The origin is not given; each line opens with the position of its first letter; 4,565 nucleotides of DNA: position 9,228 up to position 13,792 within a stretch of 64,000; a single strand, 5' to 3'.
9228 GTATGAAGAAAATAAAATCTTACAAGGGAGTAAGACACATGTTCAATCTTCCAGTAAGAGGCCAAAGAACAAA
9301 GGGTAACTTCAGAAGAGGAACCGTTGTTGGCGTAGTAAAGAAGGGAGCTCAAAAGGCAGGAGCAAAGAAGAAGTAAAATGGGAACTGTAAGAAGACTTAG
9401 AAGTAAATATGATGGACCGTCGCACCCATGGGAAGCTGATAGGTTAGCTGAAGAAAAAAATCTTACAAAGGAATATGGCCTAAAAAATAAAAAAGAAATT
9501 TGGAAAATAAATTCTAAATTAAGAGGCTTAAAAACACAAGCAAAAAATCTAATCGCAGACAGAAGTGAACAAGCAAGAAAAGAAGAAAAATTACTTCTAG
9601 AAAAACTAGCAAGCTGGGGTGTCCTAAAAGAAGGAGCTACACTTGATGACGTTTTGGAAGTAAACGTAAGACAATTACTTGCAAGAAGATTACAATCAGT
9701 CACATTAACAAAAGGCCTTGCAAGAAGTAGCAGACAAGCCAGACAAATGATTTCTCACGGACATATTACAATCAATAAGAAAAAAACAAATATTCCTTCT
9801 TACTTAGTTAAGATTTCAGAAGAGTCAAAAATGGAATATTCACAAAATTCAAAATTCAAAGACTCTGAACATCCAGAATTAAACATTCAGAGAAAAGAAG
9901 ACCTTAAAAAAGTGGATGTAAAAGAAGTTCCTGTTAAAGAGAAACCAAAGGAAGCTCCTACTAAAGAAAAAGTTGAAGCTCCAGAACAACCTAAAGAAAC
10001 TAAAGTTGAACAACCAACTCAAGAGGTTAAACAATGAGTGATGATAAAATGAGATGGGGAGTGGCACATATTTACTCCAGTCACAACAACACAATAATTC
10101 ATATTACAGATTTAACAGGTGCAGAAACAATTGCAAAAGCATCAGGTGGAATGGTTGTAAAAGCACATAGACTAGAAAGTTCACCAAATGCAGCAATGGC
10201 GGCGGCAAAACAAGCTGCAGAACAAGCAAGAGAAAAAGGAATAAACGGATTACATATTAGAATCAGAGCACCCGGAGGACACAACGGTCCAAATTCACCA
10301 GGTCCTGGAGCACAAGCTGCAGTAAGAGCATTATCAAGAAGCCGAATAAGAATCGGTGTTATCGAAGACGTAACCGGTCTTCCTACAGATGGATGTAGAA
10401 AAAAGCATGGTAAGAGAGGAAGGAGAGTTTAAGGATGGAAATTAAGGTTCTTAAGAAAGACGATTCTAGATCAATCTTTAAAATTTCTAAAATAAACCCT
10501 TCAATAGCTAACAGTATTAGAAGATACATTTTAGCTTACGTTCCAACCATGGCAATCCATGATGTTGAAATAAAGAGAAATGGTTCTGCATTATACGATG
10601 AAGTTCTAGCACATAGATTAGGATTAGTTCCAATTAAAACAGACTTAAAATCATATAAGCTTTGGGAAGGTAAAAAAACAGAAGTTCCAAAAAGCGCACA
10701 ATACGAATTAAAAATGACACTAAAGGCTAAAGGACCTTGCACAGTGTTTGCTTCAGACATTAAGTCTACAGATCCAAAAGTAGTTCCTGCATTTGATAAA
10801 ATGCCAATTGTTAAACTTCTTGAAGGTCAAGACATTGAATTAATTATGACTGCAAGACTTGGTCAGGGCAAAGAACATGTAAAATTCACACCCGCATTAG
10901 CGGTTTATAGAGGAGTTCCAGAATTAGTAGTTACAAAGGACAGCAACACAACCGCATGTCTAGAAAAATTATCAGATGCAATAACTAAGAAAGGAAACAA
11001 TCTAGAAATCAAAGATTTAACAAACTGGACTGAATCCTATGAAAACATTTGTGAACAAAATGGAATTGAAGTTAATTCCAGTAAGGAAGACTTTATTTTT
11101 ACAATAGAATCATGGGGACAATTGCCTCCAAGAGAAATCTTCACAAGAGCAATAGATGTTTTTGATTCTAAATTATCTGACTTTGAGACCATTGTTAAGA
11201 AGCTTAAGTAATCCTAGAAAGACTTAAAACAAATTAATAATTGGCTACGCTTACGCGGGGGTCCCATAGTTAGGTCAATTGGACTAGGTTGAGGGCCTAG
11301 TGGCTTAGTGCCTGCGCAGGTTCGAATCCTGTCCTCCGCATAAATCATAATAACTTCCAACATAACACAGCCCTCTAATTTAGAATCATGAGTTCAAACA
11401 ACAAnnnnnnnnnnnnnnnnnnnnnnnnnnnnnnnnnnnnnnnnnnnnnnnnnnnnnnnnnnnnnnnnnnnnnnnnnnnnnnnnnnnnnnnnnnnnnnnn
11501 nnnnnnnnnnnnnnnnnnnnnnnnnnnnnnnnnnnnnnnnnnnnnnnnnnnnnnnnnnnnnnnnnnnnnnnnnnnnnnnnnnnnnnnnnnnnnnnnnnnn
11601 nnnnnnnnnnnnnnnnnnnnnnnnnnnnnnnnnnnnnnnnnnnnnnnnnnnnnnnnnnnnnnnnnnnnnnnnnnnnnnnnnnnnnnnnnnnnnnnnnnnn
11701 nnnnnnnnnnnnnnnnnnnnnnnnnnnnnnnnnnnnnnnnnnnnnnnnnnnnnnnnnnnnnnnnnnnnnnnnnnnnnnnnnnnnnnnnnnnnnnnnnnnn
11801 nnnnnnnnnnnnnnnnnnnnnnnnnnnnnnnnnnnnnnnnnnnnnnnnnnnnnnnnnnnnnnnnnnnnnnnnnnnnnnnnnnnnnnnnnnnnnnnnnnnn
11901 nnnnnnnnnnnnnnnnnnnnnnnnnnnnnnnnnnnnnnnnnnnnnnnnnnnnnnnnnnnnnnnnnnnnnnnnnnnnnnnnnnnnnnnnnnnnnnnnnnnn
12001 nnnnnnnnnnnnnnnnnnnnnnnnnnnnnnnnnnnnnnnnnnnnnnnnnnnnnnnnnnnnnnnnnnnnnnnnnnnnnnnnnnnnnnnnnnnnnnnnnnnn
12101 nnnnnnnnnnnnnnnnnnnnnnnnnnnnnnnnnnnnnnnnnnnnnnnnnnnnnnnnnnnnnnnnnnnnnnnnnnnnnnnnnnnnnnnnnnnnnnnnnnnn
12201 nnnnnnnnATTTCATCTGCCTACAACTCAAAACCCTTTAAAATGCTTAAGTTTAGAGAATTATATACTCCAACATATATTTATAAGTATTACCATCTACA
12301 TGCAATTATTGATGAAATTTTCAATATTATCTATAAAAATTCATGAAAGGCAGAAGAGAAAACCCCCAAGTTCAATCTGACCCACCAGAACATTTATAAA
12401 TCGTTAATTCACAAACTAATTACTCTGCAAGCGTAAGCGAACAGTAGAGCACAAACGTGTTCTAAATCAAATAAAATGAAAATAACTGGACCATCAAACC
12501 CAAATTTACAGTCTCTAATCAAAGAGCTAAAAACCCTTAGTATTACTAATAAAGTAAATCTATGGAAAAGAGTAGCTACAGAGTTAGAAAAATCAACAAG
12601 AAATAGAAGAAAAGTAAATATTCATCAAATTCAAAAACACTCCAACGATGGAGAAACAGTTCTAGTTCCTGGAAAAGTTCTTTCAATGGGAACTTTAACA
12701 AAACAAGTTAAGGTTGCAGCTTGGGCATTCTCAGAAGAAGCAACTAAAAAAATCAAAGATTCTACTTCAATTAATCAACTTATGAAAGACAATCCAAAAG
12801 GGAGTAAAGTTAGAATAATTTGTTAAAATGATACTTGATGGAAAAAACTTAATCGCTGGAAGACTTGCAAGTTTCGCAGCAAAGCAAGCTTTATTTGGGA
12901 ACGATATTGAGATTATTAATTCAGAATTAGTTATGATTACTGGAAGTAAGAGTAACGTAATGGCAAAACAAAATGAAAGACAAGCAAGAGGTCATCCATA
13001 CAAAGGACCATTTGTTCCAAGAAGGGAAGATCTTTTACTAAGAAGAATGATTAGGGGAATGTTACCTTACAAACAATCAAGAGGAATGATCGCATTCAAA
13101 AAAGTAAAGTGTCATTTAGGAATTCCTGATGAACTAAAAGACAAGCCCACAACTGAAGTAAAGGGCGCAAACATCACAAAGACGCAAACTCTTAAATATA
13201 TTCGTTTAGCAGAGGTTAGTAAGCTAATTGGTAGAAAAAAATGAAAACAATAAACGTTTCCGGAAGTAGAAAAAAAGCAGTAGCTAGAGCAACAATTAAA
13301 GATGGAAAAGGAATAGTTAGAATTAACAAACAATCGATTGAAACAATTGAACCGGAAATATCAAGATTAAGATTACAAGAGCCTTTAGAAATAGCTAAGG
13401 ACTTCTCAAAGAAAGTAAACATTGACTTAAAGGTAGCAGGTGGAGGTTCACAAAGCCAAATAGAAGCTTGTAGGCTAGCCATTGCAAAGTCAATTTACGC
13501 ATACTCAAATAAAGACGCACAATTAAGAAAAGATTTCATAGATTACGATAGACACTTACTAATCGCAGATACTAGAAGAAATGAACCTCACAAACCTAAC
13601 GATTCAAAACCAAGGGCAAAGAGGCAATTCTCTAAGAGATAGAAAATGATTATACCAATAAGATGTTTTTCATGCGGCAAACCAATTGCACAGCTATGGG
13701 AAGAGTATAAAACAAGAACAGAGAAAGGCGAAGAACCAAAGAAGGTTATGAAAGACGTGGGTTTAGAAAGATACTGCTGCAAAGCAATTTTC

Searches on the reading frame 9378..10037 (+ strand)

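Call 17: search_protein_families(library=pfam, proteins=[window:9378-10037:+], max_evalue=0.0001)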
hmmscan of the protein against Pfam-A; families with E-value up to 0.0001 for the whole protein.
window:9378-10037:+ (219 aa): 2 families
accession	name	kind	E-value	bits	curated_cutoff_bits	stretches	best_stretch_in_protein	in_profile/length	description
PF01479.30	S4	-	8e-14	51.5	22.8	1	103-149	1-47/48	S4 domain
PF22421.1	SYY_C-terminal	-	7.3e-06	26.2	27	1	102-153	18-69/83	Tyrosine--tRNA ligase SYY-like C-terminal domain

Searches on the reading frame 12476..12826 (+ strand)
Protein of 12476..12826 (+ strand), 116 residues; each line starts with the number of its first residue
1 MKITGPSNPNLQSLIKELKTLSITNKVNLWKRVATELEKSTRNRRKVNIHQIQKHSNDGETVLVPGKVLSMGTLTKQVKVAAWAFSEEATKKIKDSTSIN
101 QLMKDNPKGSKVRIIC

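Call 19: search_protein_families(library=pfam, proteins=[window:12476-12826:+], max_evalue=0.0001)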
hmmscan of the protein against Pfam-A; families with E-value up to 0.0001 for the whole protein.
window:12476-12826:+ (116 aa): 1 family
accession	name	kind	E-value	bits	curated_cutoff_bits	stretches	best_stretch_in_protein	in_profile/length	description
PF00828.25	Ribosomal_L27A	-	8.5e-06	26.5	21.5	1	29-94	7-65/72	Ribosomal proteins 50S-L15, 50S-L18e, 60S-L27A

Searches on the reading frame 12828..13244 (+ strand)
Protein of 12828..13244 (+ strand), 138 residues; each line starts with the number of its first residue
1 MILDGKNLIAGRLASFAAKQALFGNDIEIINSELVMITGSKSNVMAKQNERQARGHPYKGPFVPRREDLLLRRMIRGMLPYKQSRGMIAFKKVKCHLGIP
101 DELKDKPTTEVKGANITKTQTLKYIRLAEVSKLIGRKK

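Call 19: search_protein_families(library=pfam, proteins=[window:12828-13244:+], max_evalue=0.0001)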
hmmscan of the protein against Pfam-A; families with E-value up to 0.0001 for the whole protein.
window:12828-13244:+ (138 aa): 1 family
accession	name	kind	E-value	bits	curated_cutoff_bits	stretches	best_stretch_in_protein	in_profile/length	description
PF00572.24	Ribosomal_L13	-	5.1e-09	36.7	23.8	1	2-99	5-116/119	Ribosomal protein L13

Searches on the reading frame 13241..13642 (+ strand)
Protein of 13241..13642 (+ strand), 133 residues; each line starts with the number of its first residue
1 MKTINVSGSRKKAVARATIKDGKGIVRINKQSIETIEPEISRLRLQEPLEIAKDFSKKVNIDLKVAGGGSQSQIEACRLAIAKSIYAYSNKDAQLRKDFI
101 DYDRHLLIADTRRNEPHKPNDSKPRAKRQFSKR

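Call 19: search_protein_families(library=pfam, proteins=[window:13241-13642:+], max_evalue=0.0001)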
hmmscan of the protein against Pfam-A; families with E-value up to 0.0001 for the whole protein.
window:13241-13642:+ (133 aa): 1 family
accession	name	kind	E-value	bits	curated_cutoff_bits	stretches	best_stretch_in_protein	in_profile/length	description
PF00380.25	Ribosomal_S9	-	3.7e-32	111.8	22.5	1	8-133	1-121/121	Ribosomal protein S9/S16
